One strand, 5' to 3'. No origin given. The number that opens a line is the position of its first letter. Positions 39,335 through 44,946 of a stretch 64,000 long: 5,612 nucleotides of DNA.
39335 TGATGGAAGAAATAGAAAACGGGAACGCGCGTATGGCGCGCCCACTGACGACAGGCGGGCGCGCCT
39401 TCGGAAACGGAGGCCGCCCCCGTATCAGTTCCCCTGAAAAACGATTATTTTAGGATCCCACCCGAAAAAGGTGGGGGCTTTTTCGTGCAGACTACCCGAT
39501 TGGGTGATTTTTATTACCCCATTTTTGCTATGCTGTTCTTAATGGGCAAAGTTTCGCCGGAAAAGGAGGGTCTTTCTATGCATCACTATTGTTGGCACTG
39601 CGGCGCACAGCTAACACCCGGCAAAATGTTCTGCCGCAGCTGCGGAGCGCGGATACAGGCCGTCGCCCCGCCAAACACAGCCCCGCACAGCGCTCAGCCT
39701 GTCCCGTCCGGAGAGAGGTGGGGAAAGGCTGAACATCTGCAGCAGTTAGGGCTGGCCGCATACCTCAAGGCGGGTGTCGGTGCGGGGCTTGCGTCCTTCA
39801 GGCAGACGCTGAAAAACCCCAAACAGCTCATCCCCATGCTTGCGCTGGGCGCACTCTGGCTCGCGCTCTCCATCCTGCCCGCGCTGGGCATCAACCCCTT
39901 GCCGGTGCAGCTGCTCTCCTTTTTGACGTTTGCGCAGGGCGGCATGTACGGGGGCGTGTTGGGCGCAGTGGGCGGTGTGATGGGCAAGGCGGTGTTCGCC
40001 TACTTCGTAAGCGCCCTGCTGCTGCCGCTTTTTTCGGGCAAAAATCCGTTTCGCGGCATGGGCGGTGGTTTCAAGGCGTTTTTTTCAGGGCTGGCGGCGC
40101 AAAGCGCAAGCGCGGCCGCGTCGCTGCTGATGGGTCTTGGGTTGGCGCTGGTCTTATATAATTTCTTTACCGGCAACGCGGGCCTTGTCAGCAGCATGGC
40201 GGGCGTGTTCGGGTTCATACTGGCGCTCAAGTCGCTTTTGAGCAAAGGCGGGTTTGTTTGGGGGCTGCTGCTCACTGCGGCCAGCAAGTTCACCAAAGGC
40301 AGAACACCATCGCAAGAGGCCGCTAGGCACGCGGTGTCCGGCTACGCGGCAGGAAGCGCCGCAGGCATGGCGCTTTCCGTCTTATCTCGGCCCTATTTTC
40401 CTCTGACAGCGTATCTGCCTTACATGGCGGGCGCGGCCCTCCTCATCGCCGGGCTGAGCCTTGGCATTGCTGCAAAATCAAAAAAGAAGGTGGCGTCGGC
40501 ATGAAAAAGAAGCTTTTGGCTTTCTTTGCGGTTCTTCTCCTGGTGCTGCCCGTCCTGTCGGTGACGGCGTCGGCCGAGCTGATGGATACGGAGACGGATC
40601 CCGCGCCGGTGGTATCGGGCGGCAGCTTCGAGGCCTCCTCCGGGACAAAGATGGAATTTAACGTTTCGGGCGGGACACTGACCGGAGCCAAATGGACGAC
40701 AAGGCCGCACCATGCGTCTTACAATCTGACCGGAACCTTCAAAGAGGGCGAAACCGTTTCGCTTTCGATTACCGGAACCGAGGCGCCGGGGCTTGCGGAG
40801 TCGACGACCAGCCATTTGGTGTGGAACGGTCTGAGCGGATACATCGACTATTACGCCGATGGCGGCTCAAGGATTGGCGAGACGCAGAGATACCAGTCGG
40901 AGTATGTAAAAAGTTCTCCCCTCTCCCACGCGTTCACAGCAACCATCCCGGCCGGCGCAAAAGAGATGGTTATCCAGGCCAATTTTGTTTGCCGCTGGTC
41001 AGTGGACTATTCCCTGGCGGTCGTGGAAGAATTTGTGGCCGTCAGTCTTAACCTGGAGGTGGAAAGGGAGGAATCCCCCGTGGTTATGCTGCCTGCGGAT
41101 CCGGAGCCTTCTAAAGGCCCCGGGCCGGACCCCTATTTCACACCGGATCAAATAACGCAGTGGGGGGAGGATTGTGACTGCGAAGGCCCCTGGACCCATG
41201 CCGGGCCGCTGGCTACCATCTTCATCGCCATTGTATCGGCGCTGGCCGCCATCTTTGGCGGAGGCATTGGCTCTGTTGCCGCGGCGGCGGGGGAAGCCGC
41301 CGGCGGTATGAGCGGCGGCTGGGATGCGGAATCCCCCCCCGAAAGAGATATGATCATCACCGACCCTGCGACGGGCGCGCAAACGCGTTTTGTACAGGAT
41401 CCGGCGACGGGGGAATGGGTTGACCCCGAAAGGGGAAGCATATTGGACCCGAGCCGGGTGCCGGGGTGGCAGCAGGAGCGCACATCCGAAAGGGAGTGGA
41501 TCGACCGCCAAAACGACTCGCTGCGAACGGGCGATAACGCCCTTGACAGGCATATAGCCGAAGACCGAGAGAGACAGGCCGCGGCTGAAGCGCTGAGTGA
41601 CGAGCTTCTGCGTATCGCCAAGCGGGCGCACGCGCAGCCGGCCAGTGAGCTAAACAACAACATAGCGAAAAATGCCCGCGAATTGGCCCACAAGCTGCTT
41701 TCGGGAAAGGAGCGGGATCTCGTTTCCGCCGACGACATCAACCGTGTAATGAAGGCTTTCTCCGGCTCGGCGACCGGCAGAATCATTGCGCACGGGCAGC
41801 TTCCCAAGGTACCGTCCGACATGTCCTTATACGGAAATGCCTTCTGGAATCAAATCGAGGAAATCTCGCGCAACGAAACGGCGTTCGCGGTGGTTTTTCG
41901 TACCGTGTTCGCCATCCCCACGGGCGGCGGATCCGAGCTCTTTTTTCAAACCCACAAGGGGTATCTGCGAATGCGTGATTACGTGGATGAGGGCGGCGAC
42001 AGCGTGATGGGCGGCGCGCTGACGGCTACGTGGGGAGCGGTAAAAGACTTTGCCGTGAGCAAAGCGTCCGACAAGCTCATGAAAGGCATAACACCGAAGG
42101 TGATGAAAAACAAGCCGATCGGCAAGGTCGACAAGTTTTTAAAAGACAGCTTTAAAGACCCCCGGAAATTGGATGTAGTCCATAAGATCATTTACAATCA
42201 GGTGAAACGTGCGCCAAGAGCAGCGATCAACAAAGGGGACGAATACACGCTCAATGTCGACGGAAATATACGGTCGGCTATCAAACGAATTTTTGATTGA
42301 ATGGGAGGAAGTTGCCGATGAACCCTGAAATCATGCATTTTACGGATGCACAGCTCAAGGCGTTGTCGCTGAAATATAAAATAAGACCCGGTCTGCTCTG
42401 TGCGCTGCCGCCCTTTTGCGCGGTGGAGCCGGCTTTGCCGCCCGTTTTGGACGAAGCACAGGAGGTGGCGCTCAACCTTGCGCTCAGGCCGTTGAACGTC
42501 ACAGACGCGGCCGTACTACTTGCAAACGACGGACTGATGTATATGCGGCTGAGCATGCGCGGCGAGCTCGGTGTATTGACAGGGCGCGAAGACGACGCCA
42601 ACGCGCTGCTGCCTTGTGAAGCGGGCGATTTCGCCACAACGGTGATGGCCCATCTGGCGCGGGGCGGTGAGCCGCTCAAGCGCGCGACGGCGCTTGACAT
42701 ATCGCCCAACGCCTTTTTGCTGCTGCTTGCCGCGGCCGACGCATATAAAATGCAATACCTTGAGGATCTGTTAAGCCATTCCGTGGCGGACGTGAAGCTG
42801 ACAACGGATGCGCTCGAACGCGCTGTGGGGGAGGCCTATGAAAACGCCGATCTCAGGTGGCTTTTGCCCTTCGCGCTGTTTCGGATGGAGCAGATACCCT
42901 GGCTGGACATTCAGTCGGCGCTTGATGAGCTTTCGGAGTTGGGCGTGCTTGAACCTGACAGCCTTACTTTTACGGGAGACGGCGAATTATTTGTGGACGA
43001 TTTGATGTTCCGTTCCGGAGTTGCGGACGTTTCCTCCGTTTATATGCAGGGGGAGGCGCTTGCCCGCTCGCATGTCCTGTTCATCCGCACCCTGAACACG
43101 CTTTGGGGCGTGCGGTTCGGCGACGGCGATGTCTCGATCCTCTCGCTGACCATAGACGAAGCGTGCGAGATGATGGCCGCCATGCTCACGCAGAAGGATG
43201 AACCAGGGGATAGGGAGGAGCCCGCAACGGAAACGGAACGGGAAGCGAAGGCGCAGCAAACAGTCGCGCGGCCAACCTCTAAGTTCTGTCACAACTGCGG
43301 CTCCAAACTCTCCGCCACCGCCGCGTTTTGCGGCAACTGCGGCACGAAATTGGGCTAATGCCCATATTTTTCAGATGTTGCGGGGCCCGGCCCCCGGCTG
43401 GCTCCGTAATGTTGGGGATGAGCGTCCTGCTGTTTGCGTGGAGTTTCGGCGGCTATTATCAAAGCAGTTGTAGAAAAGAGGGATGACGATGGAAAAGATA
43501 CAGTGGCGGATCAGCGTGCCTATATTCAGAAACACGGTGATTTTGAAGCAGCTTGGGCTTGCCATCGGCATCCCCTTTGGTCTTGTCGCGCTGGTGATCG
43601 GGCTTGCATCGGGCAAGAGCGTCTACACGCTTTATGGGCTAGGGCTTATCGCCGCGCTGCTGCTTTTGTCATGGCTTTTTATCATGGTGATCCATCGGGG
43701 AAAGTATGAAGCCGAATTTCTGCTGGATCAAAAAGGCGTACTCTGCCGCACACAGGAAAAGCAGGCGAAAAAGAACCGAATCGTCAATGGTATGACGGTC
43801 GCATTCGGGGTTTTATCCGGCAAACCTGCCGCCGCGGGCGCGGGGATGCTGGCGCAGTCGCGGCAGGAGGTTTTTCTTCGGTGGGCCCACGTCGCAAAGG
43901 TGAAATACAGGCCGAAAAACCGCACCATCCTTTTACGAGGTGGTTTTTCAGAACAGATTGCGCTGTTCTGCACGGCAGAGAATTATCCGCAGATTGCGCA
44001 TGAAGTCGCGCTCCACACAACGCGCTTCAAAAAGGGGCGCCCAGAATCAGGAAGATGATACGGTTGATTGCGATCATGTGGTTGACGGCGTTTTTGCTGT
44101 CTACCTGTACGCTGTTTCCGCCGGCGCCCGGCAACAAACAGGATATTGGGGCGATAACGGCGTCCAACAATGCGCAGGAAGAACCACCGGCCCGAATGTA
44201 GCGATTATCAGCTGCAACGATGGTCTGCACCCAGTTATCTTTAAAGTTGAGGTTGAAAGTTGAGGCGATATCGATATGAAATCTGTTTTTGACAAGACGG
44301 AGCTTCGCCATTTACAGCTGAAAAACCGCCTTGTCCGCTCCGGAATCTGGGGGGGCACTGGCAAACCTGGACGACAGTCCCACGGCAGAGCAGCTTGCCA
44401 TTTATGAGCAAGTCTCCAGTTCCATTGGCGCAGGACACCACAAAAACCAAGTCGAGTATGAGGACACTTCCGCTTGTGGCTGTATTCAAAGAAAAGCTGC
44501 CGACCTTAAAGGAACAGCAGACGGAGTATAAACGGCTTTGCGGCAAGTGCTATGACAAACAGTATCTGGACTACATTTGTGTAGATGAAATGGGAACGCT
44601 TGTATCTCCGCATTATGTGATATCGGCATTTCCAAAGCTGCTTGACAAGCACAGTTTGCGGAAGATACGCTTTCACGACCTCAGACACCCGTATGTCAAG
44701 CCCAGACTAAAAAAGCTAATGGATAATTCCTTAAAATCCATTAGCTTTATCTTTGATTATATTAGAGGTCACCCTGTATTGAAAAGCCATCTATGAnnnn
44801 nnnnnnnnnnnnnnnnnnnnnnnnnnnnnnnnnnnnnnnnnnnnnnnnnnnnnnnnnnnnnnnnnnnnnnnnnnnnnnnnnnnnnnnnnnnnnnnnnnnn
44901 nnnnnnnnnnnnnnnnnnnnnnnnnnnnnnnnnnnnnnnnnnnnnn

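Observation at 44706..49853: Compact promoter-to-terminator cassette (HTH, Dam-type MTase, metallophosphoesterase, P-loop ATPase, unknown protein): candidate undescribed methylation-linked defence system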

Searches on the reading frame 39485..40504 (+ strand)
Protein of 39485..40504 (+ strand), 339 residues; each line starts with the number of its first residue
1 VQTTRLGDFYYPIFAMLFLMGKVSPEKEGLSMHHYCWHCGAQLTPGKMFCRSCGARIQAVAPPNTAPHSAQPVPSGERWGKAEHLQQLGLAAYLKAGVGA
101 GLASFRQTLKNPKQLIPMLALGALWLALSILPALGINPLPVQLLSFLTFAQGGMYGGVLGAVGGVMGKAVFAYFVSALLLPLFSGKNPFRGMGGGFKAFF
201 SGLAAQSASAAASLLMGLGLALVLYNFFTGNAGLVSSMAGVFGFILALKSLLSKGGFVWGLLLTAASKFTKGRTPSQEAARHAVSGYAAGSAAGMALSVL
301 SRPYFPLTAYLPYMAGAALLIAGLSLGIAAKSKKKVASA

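Call 102: search_protein_families(library=pfam, proteins=[window:39485-40504:+], max_evalue=0.001)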
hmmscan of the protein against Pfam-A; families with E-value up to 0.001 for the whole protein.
window:39485-40504:+ (339 aa): 3 families
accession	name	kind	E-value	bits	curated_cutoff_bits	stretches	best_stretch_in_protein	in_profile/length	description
PF13240.11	Zn_Ribbon_1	-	1e-07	31.9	25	1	35-56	1-22/23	zinc-ribbon domain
PF13248.11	Zn_ribbon_3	-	2.1e-05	24.2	27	1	35-57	4-26/26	zinc-ribbon domain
PF12773.13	DZR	-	0.0004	20.9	27.3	1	36-58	1-23/45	Double zinc ribbon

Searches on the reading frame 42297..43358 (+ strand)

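Call 64: search_protein_families(library=pfam, proteins=[window:42297-43358:+], max_evalue=0.01)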
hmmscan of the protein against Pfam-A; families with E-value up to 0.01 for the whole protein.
window:42297-43358:+ (353 aa): 4 families
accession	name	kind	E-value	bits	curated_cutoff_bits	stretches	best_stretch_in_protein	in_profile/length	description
PF13240.11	Zn_Ribbon_1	-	9.6e-08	32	25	1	330-352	1-23/23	zinc-ribbon domain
PF12773.13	DZR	-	6.9e-05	23.4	27.3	1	328-349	24-45/45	Double zinc ribbon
PF13248.11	Zn_ribbon_3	-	0.00039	20.2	27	1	331-352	5-26/26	zinc-ribbon domain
PF17032.10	Zn_ribbon_15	-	0.0045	18.2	28.9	1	323-349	47-73/73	zinc-ribbon family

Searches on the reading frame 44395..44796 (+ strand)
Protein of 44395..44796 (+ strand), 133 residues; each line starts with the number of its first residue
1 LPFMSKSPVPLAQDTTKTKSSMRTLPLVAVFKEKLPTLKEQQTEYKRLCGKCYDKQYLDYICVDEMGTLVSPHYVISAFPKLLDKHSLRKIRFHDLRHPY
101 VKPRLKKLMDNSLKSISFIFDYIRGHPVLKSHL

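Call 64: search_protein_families(library=pfam, proteins=[window:44395-44796:+], max_evalue=0.01)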
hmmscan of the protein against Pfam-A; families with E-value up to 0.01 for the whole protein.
window:44395-44796:+ (133 aa): 0 families

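Call 96: search_protein_families(library=pfam, proteins=[window:44395-44796:+], max_evalue=5)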
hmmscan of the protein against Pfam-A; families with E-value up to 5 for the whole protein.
window:44395-44796:+ (133 aa): 1 family
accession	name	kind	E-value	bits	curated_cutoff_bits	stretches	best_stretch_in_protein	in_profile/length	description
PF00871.23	Acetate_kinase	-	0.19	10.8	22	1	74-120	158-204/392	Acetokinase family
